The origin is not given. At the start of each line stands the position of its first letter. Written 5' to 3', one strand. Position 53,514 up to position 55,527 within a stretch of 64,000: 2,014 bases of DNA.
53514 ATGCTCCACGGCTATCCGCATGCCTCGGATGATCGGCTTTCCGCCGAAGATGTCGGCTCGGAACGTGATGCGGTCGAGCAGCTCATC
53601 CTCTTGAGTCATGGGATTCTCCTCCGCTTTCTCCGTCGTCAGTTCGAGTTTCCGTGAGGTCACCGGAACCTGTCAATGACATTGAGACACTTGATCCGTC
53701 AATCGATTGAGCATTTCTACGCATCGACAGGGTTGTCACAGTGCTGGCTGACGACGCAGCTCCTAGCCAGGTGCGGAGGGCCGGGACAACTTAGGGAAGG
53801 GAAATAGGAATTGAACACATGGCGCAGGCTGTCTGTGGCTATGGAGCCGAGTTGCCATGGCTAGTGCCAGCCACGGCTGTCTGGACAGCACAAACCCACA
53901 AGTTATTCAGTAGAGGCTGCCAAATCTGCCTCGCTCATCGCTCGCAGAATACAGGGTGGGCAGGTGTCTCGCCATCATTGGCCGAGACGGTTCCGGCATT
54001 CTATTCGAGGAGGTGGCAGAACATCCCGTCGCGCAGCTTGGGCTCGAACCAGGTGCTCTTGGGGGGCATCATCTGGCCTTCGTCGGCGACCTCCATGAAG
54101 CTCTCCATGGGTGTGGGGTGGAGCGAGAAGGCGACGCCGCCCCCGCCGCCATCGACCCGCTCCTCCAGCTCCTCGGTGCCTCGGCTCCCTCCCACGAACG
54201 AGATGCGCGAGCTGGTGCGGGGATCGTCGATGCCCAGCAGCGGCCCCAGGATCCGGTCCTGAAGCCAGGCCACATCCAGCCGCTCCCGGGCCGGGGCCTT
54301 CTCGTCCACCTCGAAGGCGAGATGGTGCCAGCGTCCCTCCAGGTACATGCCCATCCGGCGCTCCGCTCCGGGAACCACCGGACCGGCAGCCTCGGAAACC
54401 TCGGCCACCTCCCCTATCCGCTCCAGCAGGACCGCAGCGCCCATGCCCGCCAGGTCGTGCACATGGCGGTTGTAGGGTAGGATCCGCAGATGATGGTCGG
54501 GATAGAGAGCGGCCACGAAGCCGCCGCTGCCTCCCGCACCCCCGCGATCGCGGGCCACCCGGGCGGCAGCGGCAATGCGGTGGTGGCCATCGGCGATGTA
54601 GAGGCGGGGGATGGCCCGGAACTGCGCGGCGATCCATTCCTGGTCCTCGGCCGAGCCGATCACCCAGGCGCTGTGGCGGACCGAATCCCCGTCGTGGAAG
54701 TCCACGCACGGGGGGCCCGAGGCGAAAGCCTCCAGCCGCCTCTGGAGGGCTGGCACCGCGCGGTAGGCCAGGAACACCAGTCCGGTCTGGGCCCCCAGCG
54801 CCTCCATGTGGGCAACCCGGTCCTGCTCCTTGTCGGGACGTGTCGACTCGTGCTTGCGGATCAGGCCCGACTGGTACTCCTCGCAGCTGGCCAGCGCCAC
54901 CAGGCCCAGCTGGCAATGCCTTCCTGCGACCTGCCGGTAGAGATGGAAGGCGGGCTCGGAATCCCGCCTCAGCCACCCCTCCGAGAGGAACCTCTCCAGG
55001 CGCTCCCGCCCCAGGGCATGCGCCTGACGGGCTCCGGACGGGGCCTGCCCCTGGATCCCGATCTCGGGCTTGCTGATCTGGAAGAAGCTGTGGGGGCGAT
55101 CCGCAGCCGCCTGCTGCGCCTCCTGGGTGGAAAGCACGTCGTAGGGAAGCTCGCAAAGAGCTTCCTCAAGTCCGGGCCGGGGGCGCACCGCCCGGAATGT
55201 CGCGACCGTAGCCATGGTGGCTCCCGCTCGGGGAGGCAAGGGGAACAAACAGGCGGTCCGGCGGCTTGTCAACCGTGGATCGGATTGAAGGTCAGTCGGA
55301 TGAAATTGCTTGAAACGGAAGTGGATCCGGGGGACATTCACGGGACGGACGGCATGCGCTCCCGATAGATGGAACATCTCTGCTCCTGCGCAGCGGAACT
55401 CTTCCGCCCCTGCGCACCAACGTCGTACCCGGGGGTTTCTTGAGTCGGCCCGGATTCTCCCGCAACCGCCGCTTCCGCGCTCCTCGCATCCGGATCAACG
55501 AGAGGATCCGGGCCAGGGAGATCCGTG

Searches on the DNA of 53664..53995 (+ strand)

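Call 49: search_dna_similar(query=window:53664-53995:+, collection=plasmids, mode=distant, max_evalue=0.01)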
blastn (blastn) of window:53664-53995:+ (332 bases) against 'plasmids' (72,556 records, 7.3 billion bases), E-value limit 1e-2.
No match.

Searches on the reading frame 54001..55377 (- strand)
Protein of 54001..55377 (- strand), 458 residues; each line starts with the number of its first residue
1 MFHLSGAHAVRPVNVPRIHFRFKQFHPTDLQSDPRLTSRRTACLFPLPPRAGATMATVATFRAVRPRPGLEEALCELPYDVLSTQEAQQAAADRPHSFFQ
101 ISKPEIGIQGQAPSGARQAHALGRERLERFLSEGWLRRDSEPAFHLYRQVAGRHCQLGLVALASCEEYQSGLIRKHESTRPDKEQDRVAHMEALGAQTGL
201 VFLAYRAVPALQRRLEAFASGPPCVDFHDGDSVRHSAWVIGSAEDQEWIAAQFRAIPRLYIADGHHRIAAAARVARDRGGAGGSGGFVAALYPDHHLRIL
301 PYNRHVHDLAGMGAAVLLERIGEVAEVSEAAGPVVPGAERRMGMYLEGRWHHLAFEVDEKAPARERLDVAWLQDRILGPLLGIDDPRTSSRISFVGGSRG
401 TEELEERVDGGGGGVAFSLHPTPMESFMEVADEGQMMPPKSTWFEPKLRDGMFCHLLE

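Call 14: search_protein_families(library=pfam, proteins=[window:54001-55377:-], max_evalue=0.01)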
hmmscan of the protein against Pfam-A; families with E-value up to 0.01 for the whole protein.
window:54001-55377:- (458 aa): 1 family
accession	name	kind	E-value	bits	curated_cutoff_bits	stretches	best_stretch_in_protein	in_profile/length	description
PF06245.16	DUF1015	-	1.3e-77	261.3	25.8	1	59-369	2-324/325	Protein of unknown function (DUF1015)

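Call 29: find_encoding_contigs(protein=window:54001-55377:-, flank=10000, max_places=10)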
Protein window:54001-55377:- (458 aa): no gene with exactly this product is on record in the collection.
